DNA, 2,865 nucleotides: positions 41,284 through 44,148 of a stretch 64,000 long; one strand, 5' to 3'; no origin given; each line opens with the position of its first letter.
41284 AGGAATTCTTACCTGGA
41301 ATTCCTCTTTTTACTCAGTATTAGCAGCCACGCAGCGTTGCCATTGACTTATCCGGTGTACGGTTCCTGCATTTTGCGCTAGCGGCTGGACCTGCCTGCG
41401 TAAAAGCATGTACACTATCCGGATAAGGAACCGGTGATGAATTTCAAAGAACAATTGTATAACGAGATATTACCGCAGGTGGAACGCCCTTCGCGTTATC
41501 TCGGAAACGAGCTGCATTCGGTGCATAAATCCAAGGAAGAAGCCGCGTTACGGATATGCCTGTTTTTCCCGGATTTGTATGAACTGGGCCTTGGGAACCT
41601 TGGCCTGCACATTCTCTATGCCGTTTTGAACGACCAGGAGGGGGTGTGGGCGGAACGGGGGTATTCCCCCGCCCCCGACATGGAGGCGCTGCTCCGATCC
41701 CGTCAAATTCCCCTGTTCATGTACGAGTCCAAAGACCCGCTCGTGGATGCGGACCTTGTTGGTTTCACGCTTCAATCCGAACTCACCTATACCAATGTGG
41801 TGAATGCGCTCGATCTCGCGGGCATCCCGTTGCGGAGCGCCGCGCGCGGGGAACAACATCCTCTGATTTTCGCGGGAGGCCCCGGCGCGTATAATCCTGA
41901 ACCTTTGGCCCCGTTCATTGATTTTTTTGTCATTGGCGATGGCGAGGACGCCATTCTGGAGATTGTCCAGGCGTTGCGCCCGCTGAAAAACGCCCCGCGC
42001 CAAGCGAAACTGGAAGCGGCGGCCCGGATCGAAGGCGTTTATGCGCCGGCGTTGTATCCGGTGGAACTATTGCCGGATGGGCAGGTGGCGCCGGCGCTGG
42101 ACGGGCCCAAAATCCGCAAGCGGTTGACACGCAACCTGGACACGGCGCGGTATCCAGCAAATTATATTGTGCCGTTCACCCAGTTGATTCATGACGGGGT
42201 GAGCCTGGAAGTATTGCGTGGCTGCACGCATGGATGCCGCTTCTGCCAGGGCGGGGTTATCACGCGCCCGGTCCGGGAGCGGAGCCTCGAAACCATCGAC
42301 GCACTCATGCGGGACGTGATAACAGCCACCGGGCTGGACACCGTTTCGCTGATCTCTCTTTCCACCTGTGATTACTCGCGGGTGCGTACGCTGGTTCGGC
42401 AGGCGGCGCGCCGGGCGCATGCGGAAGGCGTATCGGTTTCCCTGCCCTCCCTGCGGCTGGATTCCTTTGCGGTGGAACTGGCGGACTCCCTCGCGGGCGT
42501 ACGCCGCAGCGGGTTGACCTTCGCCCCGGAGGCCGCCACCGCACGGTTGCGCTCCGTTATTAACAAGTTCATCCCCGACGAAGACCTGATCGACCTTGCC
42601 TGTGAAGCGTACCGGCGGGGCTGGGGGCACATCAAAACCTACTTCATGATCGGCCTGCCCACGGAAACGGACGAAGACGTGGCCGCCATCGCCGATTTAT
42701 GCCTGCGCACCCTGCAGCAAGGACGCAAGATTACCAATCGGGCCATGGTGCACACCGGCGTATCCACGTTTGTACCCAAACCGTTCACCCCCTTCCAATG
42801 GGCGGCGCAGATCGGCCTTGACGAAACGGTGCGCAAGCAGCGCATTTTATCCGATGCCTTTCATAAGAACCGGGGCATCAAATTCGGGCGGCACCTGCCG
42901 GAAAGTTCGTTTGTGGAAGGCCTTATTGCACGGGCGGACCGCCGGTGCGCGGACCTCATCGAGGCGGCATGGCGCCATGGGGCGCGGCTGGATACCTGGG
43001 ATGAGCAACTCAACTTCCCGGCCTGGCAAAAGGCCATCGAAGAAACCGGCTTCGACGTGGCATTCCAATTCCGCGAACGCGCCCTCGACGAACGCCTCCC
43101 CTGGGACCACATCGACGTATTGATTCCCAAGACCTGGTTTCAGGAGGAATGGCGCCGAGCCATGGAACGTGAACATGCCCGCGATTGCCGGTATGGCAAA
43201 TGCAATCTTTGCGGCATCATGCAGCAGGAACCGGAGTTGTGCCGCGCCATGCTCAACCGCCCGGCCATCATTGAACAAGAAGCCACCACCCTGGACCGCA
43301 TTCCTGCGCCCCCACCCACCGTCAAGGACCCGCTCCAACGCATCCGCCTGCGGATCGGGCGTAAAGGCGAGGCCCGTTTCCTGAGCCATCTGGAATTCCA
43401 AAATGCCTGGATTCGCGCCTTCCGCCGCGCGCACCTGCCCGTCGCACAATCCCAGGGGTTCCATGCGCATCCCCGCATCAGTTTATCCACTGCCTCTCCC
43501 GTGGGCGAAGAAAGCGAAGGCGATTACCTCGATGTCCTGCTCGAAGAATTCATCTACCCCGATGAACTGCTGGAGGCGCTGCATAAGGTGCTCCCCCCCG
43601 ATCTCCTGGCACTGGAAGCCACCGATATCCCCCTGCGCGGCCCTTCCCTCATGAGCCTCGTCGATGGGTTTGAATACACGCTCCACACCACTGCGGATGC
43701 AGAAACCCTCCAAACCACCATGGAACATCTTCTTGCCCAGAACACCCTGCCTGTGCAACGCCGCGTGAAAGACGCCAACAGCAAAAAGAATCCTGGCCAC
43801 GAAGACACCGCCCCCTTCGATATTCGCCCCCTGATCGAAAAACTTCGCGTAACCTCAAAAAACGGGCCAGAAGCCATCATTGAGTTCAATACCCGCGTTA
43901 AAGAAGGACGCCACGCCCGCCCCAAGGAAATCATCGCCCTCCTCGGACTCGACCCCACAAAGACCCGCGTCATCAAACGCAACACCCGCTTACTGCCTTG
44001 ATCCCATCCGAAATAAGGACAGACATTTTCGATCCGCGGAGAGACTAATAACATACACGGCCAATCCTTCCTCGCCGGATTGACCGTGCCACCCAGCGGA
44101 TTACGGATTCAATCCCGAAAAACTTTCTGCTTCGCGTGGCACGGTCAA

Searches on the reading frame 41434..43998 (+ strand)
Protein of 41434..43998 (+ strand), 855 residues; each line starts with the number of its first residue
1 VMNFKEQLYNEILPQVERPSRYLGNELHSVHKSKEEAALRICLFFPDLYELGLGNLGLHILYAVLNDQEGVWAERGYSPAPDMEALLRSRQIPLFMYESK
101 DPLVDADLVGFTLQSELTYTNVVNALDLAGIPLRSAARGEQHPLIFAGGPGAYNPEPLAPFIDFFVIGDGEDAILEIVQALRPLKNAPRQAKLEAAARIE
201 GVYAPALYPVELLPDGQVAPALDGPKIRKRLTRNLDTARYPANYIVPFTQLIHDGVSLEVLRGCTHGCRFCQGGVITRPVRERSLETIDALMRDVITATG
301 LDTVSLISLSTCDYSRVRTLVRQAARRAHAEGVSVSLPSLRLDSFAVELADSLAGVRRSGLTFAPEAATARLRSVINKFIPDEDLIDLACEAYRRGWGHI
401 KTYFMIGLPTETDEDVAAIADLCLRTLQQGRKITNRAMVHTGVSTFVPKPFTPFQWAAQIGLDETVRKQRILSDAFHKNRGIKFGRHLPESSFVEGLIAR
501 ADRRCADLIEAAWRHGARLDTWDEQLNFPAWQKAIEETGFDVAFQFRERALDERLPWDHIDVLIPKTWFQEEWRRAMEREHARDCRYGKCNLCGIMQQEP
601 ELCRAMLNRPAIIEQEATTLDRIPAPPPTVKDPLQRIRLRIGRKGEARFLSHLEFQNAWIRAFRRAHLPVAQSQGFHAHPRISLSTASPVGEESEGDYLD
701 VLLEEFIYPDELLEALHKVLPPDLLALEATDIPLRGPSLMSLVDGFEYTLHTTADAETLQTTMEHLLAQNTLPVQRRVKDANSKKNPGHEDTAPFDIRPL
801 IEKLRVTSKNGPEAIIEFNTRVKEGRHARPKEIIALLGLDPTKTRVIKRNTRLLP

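Call 45: search_protein_families(library=pfam, proteins=[window:41434-43998:+], max_evalue=0.0001)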
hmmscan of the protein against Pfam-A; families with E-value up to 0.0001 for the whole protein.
window:41434-43998:+ (855 aa): 3 families
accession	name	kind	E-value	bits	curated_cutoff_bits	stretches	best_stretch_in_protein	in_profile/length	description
PF19864.5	Radical_SAM_N2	-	1.3e-55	187.5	29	1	57-205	1-151/151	Radical SAM proteins, N-terminal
PF10105.14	DUF2344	-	3.1e-38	131.8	23.8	1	636-827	1-173/176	Uncharacterized protein conserved in bacteria (DUF2344)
PF04055.27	Radical_SAM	-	6.3e-17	62.7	29.5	1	259-423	2-166/166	Radical SAM superfamily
